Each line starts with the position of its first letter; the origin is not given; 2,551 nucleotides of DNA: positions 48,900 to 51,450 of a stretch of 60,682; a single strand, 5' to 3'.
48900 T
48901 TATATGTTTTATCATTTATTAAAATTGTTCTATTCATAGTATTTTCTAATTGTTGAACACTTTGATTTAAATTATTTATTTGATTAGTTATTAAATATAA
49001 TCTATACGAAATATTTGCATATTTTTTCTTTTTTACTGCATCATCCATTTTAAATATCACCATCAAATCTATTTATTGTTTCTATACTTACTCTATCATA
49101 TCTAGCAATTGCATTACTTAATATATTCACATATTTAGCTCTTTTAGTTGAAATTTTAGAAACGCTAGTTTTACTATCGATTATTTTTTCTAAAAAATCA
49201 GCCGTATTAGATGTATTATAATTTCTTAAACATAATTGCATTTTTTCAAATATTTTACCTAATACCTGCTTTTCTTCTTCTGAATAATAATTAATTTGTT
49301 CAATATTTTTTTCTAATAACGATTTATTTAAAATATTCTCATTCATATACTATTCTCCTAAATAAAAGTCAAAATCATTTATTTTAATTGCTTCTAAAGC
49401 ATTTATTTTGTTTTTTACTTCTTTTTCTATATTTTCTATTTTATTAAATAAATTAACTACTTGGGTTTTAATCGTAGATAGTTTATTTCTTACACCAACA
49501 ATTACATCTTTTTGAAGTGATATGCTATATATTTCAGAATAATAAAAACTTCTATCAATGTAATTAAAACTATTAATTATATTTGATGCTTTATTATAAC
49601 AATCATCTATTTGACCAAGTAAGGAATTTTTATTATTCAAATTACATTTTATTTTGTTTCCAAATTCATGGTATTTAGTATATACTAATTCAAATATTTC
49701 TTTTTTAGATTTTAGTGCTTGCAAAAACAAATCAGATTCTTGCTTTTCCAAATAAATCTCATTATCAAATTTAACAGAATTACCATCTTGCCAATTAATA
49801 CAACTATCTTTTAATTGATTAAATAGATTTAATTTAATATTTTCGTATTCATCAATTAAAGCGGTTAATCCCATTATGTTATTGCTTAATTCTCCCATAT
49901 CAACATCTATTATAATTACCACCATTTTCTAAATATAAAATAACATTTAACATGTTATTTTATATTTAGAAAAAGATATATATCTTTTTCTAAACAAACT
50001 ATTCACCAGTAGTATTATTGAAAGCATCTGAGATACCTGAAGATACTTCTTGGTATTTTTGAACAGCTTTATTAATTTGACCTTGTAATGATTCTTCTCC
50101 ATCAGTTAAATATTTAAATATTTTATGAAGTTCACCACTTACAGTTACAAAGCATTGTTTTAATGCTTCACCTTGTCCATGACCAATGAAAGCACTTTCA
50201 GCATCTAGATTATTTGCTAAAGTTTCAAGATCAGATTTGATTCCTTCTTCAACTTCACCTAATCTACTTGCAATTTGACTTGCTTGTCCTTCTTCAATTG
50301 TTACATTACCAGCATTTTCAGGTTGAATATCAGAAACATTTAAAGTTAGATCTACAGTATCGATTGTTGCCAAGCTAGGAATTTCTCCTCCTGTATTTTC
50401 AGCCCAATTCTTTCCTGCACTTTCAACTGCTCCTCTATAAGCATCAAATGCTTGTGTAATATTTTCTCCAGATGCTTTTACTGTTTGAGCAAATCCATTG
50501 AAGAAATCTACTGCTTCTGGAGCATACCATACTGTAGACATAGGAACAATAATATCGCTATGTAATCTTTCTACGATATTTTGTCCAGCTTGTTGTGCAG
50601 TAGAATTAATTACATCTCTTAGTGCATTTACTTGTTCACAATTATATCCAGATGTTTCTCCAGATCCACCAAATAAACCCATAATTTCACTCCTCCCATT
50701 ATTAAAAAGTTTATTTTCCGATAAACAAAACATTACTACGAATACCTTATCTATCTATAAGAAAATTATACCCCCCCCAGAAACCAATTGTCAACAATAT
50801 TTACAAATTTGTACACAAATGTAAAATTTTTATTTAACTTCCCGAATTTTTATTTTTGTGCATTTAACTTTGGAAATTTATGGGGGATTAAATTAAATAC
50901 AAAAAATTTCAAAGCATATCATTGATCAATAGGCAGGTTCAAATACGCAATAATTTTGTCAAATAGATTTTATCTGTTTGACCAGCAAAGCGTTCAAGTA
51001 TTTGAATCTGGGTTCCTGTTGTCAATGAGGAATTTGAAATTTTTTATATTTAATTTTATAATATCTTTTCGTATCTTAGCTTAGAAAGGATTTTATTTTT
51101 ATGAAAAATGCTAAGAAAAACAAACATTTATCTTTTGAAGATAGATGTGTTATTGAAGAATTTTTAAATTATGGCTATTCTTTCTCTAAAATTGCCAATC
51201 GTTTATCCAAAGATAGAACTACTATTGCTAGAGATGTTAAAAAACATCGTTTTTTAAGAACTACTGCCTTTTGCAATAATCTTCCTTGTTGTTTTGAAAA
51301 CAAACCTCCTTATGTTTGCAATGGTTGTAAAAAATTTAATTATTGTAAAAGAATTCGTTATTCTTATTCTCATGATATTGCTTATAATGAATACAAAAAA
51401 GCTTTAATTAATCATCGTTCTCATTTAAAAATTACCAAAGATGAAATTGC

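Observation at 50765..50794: Consensus promoter of the effector operon carries a G8 tract in its 18-nt spacer (possible phase-variable switch)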

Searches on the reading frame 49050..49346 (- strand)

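Call 8: search_protein_families(library=pfam, proteins=[window:49050-49346:-], max_evalue=0.01)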
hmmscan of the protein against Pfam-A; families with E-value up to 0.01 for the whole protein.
window:49050-49346:- (98 aa): 0 families

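Call 39: search_protein_families(library=ncbifam, proteins=[window:49050-49346:-], max_evalue=0.01)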
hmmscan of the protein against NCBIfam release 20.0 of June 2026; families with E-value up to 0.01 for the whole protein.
window:49050-49346:- (98 aa): 0 families

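Call 81: search_protein_families(library=pfam, proteins=[window:49050-49346:-], max_evalue=1)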
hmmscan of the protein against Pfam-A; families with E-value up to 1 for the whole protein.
window:49050-49346:- (98 aa): 3 families
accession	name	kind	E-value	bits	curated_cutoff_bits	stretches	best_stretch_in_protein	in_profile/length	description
PF20317.4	HTH_60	-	0.04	14.7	24.1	1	2-94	20-108/140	Helix-turn-helix domain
PF13335.12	Mg_chelatase_C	-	0.082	13.9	26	1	6-44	26-64/94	Magnesium chelatase, subunit ChlI C-terminal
PF14163.11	SieB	-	0.3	11.1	26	1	4-75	61-135/147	Super-infection exclusion protein B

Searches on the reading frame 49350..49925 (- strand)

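Call 8: search_protein_families(library=pfam, proteins=[window:49350-49925:-], max_evalue=0.01)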
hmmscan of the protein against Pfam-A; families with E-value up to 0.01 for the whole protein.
window:49350-49925:- (191 aa): 1 family
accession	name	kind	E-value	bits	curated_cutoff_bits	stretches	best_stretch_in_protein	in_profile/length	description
PF04513.17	Baculo_PEP_C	-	0.0095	16.4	38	1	145-184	83-122/140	Baculovirus polyhedron envelope protein, PEP, C terminus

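Call 39: search_protein_families(library=ncbifam, proteins=[window:49350-49925:-], max_evalue=0.01)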
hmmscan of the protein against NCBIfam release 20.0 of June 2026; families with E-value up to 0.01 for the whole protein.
window:49350-49925:- (191 aa): 0 families

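Call 81: search_protein_families(library=pfam, proteins=[window:49350-49925:-], max_evalue=1)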
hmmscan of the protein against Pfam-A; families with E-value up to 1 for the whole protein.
window:49350-49925:- (191 aa): 4 families
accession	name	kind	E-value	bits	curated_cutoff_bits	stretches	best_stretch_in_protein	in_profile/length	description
PF04513.17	Baculo_PEP_C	-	0.0095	16.4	38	1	145-184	83-122/140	Baculovirus polyhedron envelope protein, PEP, C terminus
PF13949.11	ALIX_LYPXL_bnd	-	0.053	13.2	30.8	1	66-114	175-229/295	ALIX V-shaped domain binding to HIV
PF05215.19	Spiralin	-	0.12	13.4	25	1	147-187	3-49/81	Spiralin domain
PF25541.1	TBCA_PH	-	0.32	11.2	27.8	0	136-172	68-103/139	PH domain-containing proteins, TBCA domain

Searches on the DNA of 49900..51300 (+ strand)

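Call 13: search_dna_similar(query=window:49900-51300:+, collection=plasmids, mode=near, max_rows=30)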
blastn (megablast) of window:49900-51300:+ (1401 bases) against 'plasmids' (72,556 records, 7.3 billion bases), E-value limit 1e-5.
No match.

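Call 43: search_rna_families(source=window, start=50500, end=51100, threshold=evalue, max_evalue=1)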
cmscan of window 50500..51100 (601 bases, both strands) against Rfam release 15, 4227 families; matches with E-value up to 1: 1.
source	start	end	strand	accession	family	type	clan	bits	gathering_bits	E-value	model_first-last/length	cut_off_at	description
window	50886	51058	-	RF03601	MIR7993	Gene; miRNA;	-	19.7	100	0.77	1-138/138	no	MIR7993 microRNA precursor family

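Call 77: search_dna_similar(query=window:50690-50830:-, collection=phages, mode=distant, max_rows=10)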
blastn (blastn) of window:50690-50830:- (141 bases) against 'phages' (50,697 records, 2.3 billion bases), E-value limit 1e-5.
No match.
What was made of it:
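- Tried and rejected: BLAST of the region against plasmids and phages also found nothing (calls 13, 77).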
